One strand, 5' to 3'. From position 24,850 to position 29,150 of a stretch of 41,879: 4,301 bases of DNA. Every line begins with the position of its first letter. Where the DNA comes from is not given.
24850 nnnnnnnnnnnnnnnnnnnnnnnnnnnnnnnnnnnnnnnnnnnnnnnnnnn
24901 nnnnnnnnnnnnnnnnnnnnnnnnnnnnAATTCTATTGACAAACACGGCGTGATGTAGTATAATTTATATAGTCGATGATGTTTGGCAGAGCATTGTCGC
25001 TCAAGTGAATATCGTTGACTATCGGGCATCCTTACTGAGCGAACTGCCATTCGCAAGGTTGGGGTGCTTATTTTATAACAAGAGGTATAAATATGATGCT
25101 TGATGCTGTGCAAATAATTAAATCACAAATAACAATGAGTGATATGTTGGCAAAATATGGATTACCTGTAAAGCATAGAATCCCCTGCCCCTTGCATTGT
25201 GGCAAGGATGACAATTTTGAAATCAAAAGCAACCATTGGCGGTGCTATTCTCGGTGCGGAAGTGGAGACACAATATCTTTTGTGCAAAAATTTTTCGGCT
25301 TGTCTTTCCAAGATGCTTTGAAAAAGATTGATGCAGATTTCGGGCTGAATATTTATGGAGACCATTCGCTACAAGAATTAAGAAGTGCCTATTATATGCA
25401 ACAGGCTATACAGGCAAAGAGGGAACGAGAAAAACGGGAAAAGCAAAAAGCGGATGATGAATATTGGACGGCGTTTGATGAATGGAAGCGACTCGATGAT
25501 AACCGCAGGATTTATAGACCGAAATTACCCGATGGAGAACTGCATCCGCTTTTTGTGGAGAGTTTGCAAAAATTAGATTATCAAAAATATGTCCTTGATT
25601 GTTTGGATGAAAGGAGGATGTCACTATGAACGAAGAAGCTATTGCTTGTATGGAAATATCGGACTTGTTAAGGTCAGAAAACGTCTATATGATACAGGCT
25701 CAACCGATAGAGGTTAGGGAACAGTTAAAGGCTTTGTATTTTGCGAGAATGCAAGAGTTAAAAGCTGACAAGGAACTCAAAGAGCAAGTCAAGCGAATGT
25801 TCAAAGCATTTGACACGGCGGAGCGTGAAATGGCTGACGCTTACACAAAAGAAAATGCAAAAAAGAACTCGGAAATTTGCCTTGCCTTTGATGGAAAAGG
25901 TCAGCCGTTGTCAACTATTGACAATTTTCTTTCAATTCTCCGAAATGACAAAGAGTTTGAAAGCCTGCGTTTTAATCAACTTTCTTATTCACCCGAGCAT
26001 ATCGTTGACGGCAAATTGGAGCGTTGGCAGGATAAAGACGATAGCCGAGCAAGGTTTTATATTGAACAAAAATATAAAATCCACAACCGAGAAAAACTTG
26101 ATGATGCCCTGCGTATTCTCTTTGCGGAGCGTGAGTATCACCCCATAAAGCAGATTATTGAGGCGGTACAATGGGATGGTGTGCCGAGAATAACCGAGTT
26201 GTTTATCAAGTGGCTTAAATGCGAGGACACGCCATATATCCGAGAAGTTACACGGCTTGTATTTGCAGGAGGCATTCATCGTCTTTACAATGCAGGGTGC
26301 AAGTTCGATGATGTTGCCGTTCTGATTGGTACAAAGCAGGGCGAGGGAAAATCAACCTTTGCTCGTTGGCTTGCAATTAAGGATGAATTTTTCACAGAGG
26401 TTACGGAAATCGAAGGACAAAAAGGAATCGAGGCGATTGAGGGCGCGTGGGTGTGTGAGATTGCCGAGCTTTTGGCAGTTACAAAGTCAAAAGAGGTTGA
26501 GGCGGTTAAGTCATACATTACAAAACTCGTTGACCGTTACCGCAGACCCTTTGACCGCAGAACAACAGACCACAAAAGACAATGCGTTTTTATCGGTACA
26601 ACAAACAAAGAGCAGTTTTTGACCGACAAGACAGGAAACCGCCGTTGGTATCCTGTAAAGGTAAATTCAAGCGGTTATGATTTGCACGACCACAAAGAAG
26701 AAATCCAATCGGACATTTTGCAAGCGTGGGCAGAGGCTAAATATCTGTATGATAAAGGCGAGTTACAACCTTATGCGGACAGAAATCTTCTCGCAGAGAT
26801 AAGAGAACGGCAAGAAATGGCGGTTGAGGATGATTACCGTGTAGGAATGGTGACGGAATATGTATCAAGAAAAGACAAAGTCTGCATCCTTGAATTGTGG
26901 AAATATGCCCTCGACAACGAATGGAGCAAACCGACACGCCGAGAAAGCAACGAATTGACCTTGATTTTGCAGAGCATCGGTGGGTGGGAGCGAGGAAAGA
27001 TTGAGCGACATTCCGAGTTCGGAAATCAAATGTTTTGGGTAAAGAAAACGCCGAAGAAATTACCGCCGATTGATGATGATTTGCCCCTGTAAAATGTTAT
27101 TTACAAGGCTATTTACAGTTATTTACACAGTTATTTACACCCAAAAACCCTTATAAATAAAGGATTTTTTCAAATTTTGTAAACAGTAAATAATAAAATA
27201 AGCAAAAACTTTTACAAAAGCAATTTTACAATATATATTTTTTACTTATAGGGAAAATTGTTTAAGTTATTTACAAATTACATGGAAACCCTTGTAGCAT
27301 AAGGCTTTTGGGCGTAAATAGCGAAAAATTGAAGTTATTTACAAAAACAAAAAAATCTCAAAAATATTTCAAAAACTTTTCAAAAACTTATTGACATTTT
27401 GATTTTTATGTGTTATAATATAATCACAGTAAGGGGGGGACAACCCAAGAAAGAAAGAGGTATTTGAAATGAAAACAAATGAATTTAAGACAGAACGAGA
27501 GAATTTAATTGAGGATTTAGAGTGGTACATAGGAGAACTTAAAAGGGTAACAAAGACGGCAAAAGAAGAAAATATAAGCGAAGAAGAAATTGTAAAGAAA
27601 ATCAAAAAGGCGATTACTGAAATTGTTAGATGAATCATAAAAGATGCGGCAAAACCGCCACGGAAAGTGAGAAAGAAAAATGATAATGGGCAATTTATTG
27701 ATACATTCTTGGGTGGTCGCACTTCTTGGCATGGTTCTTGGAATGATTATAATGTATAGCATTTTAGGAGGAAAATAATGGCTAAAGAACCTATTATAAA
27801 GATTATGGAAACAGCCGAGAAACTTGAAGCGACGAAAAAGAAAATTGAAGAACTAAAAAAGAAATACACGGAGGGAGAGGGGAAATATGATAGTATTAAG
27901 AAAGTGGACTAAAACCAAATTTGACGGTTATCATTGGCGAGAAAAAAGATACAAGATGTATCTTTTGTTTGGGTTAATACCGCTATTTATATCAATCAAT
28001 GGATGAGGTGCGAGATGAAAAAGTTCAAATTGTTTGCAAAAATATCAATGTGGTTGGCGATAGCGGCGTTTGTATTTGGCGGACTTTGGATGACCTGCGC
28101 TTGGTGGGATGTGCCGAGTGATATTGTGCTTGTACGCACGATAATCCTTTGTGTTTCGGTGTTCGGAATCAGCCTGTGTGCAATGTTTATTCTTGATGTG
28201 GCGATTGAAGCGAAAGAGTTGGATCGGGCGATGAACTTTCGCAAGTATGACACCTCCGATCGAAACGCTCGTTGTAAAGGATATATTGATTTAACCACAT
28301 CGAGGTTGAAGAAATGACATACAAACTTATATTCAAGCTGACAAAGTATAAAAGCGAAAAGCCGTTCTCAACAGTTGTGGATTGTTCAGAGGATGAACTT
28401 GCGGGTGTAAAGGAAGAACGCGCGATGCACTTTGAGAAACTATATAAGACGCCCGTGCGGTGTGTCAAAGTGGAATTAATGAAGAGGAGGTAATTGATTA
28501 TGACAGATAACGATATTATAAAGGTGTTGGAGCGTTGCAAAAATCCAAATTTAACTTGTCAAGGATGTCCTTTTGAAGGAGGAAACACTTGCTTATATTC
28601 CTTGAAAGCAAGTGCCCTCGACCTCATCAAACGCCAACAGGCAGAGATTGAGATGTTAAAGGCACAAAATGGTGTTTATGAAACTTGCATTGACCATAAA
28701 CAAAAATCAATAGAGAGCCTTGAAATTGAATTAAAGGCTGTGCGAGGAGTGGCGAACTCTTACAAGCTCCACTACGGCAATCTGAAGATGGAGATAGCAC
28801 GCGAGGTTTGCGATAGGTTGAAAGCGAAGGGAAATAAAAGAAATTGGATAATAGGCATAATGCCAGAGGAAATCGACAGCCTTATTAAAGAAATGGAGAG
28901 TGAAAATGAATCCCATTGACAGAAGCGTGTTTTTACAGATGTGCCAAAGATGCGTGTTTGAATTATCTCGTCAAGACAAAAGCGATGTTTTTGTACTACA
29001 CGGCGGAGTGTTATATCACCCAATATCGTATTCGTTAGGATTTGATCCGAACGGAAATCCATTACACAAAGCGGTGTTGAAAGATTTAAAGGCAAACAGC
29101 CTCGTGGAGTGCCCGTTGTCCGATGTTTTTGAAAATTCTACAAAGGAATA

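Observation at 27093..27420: Origin-like iteron array immediately downstream of the primase/helicase gene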

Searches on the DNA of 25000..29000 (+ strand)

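Call 9: search_dna_similar(query=window:25000-29000:+, collection=phages, mode=distant, max_rows=20)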
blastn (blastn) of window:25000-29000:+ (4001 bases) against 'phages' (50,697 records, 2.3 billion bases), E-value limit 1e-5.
Records with a match: 13; places in all: 13; records where one place covers at least 80% of the query: 0.
Best place of each record, by identity: 80-90% 7; 60-80% 6.
By first word of the organism name: Bacteroides 12; Microviridae 1.
By host as written in the record: Bacteroides ovatus DA735 4; Bacteroides ovatus DA745 2; Bacteroides ovatus DA668 2; Bacteroides ovatus DA687 1; Bacteroides caccae DA669 1; Bacteroides koreensis HM3 1; Bacteroides ovatus LG1 1; - 1.
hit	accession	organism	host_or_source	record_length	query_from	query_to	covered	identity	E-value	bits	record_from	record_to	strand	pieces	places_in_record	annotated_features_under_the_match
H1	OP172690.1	Bacteroides phage BK735P4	Bacteroides ovatus DA735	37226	1578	1663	2%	79.1%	2e-10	75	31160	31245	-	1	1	hypothetical protein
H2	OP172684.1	Bacteroides phage BK687P4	Bacteroides ovatus DA687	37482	1579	1664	2%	77.9%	9e-9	71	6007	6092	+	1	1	hypothetical protein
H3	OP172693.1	Bacteroides phage BK745P4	Bacteroides ovatus DA745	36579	1578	1655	2%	78.2%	4e-7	65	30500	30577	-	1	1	hypothetical protein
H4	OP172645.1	Bacteroides phage BC669P2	Bacteroides caccae DA669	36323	1572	1645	2%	78.4%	1e-6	63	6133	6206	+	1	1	hypothetical protein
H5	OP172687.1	Bacteroides phage BK735P1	Bacteroides ovatus DA735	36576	1578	1647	2%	81.4%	3e-8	69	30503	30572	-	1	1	hypothetical protein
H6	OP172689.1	Bacteroides phage BK735P3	Bacteroides ovatus DA735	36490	1578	1647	2%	81.4%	3e-8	69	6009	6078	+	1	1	hypothetical protein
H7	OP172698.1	Bacteroides phage BO668P1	Bacteroides ovatus DA668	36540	1578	1647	2%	81.4%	3e-8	69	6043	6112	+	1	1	hypothetical protein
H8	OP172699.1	Bacteroides phage BO668P2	Bacteroides ovatus DA668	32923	1578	1647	2%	81.4%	3e-8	69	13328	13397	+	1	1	hypothetical protein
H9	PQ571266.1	Bacteroides phage BKO1-1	Bacteroides koreensis HM3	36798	1579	1647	2%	82.6%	3e-9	72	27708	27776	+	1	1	DNA helicase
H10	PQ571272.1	Bacteroides phage BO1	Bacteroides ovatus LG1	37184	1578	1647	2%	80.0%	4e-7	64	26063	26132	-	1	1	DNA helicase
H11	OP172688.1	Bacteroides phage BK735P2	Bacteroides ovatus DA735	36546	1579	1647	2%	79.7%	1e-6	63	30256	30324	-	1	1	hypothetical protein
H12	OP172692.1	Bacteroides phage BK745P3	Bacteroides ovatus DA745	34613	1579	1647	2%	79.7%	1e-6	63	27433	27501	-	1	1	hypothetical protein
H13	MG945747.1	Microviridae sp.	pig feces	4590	3602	3661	1%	83.3%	5e-6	61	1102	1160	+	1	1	similar to VP5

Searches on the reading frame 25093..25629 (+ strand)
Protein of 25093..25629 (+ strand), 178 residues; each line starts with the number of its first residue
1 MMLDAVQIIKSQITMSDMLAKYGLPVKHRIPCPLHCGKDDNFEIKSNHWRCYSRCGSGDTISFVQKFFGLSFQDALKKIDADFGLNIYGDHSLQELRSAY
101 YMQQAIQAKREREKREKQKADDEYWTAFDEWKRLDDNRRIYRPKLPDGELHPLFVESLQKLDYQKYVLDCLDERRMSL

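Call 13: search_protein_families(library=phrogs, proteins=[window:25093-25629:+], max_evalue=0.001)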
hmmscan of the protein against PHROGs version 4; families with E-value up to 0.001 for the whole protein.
window:25093-25629:+ (178 aa): 4 families
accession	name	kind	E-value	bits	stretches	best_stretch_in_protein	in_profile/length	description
phrog_11992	-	unknown function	2.9e-23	84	1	8-174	6-163/177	-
phrog_510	-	DNA, RNA and nucleotide metabolism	2.7e-09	37.3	1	19-120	30-128/667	DNA primase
phrog_6444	-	DNA, RNA and nucleotide metabolism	5.5e-07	29.8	1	32-124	40-127/577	DNA primase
phrog_47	-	DNA, RNA and nucleotide metabolism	0.00018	21.2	1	15-127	31-137/947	DNA primase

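Call 14: search_protein_families(library=pfam, proteins=[window:25093-25629:+], max_evalue=0.01)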
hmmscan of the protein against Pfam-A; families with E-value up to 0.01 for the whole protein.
window:25093-25629:+ (178 aa): 1 family
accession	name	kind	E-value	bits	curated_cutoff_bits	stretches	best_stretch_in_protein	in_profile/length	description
PF01807.25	Zn_ribbon_DnaG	-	1.5e-08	34.8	24.9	1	27-87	31-93/98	CHC2 zinc finger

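Call 82: search_protein_families(library=ncbifam, proteins=[window:25093-25629:+], max_evalue=0.01)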
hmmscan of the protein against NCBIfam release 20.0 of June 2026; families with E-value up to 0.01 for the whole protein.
window:25093-25629:+ (178 aa): 1 family
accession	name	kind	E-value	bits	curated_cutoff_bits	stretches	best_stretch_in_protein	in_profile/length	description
TIGR01391.1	dnaG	equivalog_domain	6.3e-09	35.2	283.6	1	28-108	33-115/414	DNA primase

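Call 83: search_solved_structures(query=window:25093-25626:+, max_evalue=1)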
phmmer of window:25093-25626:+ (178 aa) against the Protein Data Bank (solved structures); distinct sequences matched with E-value up to 1: 2.
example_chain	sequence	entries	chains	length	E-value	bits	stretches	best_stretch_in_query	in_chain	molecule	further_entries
1d0q_A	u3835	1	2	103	0.013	18.4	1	31-87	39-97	DNA PRIMASE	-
2au3_A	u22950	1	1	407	0.3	14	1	15-86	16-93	DNA primase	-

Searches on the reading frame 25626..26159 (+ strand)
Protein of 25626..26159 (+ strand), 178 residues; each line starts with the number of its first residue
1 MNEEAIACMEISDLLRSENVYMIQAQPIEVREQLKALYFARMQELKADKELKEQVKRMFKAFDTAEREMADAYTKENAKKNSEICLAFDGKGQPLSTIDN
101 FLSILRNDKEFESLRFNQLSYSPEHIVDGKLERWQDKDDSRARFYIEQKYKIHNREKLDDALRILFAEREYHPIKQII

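Call 58: search_protein_families(library=pfam, proteins=[window:25626-26159:+], max_evalue=1)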
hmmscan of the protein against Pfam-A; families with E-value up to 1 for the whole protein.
window:25626-26159:+ (178 aa): 1 family
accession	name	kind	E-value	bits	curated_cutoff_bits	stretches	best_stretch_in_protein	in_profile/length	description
PF16523.10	betaPIX_CC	-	0.024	15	26.8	1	19-66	33-80/85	betaPIX coiled coil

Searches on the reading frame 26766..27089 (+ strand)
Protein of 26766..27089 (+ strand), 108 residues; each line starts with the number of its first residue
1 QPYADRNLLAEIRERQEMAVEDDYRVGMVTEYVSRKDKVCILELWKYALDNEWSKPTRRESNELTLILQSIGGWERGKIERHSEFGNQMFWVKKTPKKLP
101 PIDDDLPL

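Call 58: search_protein_families(library=pfam, proteins=[window:26766-27089:+], max_evalue=1)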
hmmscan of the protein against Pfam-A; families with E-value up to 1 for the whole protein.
window:26766-27089:+ (108 aa): 0 families

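Call 78: predict_structure(alignment_id=A2)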
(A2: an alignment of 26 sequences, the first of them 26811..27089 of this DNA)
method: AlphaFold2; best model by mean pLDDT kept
length: 93 residues; sequences in the alignment: 26
mean_pLDDT: 82.2   pTM: 0.67
mean pLDDT of the five models: 82.2, 81.3, 80.5, 76.7, 74.4
residues with pLDDT >= 90: 36; 70-90: 36; 50-70: 19; < 50: 2
segments of 3 or more residues with pLDDT < 50: none
pLDDT, mean of each block of 10 residues (from residue 1): 65 90 92 86 90 88 88 88 59 57
secondary structure, 60 per line:
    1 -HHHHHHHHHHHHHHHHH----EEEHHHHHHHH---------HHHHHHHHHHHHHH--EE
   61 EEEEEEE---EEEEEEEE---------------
elements in order: H2-18 E23-25 H26-33 H43-56 E59-67 E71-78

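Call 81: fold_search(model_id=the predicted structure, library=pdb)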
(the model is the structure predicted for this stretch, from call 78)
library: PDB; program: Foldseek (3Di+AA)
matches with E <= 10: 762; with E <= 0.001: 0
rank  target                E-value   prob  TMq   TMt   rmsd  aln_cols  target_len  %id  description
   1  6qpq_B                5.8e-03  1.00  0.49  0.54   4.0        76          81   18  The structure of the cohesin head module elucidates the mechanism of ring opening (released 2020-02-05)
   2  6qpq_D                7.5e-03  1.00  0.47  0.52   4.0        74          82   19  The structure of the cohesin head module elucidates the mechanism of ring opening (released 2020-02-05)
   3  7pds_F                3.5e-02  1.00  0.52  0.12   1.9        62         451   22  The structure of PriRep1 with dsDNA (released 2022-07-13)
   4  6abt_A                3.7e-02  0.98  0.48  0.46   4.8        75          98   19  Crystal structure of transcription factor from Listeria monocytogenes (released 2019-06-05)
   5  7pds_B                4.5e-02  1.00  0.55  0.12   1.4        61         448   23  The structure of PriRep1 with dsDNA (released 2022-07-13)
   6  7pds_A                5.1e-02  1.00  0.56  0.12   3.3        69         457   22  The structure of PriRep1 with dsDNA (released 2022-07-13)
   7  7pds_C                6.3e-02  1.00  0.54  0.12   1.5        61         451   21  The structure of PriRep1 with dsDNA (released 2022-07-13)
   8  7pds_D                7.1e-02  1.00  0.54  0.12   1.5        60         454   22  The structure of PriRep1 with dsDNA (released 2022-07-13)
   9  5f7q_E                8.2e-02  0.91  0.46  0.14   3.8        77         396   16  ROK repressor Lmo0178 from Listeria monocytogenes bound to operator (released 2016-09-07)
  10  1f4k_A                9.3e-02  0.69  0.41  0.36   5.3        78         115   14  CRYSTAL STRUCTURE OF THE REPLICATION TERMINATOR PROTEIN/B-SITE DNA COMPLEX (released 2001-06-08)
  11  7pds_E                1.1e-01  1.00  0.56  0.12   1.5        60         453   23  The structure of PriRep1 with dsDNA (released 2022-07-13)
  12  4esb                  1.6e-01  0.84  0.47  0.44   4.6        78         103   13  Crystal structure of PadR-like transcriptional regulator (BC4206) from Bacillus cereus strain ATCC 14579 (released 2012-12-05)
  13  5aim_B                1.7e-01  0.77  0.46  0.44   5.1        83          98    6  Crystal structure of T138 central eWH domain (released 2015-06-24)
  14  3elk_B                1.8e-01  0.82  0.48  0.45   4.5        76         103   10  Crystal structure of putative transcriptional regulator TA0346 from Thermoplasma acidophilum (released 2008-09-30)
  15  5f7q_L                1.8e-01  0.66  0.43  0.13   3.9        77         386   19  ROK repressor Lmo0178 from Listeria monocytogenes bound to operator (released 2016-09-07)
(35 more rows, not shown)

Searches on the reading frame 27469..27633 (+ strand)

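Call 13: search_protein_families(library=phrogs, proteins=[window:27469-27633:+], max_evalue=0.001)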
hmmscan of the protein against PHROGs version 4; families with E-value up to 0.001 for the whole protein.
window:27469-27633:+ (54 aa): 0 families

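Call 14: search_protein_families(library=pfam, proteins=[window:27469-27633:+], max_evalue=0.01)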
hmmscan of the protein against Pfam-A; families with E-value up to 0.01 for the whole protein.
window:27469-27633:+ (54 aa): 1 family
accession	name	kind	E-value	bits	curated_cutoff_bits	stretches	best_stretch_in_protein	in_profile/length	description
PF04065.20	Not3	-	0.0094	15.8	25.8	1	6-53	164-210/231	Not1 N-terminal domain, CCR4-Not complex component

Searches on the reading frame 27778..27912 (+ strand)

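Call 58: search_protein_families(library=pfam, proteins=[window:27778-27912:+], max_evalue=1)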
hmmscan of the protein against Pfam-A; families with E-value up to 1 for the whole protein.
window:27778-27912:+ (44 aa): 3 families
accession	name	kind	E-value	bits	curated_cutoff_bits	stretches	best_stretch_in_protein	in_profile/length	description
PF12325.13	TMF_TATA_bd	-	0.00026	21.5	29.1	1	2-40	45-83/115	TATA element modulatory factor 1 TATA binding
PF18041.7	MapZ_EC1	-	0.025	15.3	33.1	1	3-42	33-74/129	MapZ extracellular domain 1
PF10197.14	Cir_N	-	0.55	10.9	22.6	1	14-32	18-36/37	N-terminal domain of CBF1 interacting co-repressor CIR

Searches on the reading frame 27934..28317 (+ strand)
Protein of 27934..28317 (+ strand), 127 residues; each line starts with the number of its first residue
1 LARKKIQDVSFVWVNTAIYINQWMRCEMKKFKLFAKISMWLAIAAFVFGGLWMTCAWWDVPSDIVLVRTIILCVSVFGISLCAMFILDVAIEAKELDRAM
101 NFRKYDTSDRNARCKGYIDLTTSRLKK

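Call 13: search_protein_families(library=phrogs, proteins=[window:27934-28317:+], max_evalue=0.001)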
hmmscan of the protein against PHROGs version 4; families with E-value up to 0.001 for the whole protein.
window:27934-28317:+ (127 aa): 0 families

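Call 14: search_protein_families(library=pfam, proteins=[window:27934-28317:+], max_evalue=0.01)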
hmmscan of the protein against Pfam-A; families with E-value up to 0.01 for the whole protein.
window:27934-28317:+ (127 aa): 1 family
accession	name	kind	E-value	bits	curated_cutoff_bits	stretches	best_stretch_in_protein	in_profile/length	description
PF03419.18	Peptidase_U4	-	0.0099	15.7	28.4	0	17-119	69-166/284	Sporulation factor SpoIIGA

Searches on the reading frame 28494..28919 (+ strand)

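Call 15: search_protein_families(library=phrogs, proteins=[window:28494-28919:+], max_evalue=0.001)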
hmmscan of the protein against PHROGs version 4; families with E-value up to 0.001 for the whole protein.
window:28494-28919:+ (141 aa): 0 families

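Call 58: search_protein_families(library=pfam, proteins=[window:28494-28919:+], max_evalue=1)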
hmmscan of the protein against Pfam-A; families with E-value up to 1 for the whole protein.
window:28494-28919:+ (141 aa): 5 families
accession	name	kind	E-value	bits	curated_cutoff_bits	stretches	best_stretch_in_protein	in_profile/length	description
PF09802.14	Sec66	-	0.03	14.3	22.1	1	45-107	86-148/180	Preprotein translocase subunit Sec66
PF11932.13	DUF3450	-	0.087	12.6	32.6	1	38-88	46-96/241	Protein of unknown function (DUF3450)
PF03295.19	Pox_TAA1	-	0.17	12.2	27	1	52-82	33-61/63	Poxvirus trans-activator protein A1 C-terminal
PF16533.10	SOAR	-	0.2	12.1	25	0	96-114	30-48/101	STIM1 Orai1-activating region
PF24893.1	DUF7743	-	0.23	11.6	27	1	57-91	56-91/120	Domain of unknown function (DUF7743)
